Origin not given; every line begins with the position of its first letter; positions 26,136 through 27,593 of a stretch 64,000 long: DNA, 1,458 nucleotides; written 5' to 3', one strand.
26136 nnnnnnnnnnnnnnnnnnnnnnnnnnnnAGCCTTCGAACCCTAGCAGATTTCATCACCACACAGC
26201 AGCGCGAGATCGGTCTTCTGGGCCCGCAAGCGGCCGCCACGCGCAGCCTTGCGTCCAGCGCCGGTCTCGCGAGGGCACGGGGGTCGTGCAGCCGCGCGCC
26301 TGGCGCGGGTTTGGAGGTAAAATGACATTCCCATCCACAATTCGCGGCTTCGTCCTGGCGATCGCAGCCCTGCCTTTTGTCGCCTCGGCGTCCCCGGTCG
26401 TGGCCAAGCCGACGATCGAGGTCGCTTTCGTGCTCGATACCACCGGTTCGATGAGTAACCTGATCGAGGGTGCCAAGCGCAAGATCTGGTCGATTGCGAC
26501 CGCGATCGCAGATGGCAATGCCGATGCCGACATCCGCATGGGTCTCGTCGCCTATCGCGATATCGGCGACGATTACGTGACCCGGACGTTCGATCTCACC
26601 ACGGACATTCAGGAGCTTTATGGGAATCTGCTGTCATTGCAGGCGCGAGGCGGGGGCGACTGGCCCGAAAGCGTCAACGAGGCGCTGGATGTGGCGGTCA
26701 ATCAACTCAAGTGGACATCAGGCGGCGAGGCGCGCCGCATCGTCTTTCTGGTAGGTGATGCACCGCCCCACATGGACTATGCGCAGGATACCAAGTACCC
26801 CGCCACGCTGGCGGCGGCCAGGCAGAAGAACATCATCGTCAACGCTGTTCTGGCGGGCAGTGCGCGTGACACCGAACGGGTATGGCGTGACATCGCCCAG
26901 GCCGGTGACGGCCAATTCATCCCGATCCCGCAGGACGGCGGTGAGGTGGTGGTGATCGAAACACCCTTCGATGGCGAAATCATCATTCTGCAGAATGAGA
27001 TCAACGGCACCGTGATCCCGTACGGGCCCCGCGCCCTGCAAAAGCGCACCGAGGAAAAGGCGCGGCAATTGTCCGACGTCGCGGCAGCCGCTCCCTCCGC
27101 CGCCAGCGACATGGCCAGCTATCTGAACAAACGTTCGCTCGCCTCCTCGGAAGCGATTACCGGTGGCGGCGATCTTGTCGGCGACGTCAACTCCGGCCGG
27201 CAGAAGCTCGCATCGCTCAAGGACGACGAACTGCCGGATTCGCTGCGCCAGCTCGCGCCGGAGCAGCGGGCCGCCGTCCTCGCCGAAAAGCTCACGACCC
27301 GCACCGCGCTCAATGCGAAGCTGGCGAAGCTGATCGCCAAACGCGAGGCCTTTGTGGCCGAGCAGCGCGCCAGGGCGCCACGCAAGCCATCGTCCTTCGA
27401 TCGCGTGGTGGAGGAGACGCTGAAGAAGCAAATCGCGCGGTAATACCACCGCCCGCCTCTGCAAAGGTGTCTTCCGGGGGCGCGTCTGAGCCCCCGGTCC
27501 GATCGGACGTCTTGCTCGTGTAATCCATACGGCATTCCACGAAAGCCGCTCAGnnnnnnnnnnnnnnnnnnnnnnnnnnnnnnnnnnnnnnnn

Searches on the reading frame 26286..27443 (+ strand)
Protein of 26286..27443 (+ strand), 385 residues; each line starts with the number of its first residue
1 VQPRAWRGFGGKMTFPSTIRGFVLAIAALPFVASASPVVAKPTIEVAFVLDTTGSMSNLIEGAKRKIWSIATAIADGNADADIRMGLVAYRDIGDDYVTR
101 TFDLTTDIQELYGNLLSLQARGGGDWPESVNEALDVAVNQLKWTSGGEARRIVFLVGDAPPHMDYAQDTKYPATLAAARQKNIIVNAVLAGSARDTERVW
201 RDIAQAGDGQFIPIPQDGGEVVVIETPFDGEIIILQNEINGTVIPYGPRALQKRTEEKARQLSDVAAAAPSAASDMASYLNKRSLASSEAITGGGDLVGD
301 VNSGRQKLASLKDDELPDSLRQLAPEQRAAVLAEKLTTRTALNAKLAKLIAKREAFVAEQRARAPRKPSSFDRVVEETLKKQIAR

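Call 40: search_protein_families(library=pfam, proteins=[window:26286-27443:+])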
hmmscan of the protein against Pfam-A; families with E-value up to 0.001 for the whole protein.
window:26286-27443:+ (385 aa): 3 families
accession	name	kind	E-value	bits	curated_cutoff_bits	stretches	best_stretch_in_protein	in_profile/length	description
PF25106.1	VWA_4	-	2.4e-14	53.7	27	1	46-204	2-157/169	von Willebrand factor A domain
PF13519.12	VWA_2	-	9.7e-08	33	27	1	46-158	1-105/107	von Willebrand factor type A domain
PF00092.34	VWA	-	1.3e-07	32.4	23.8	1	46-211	2-158/174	von Willebrand factor type A domain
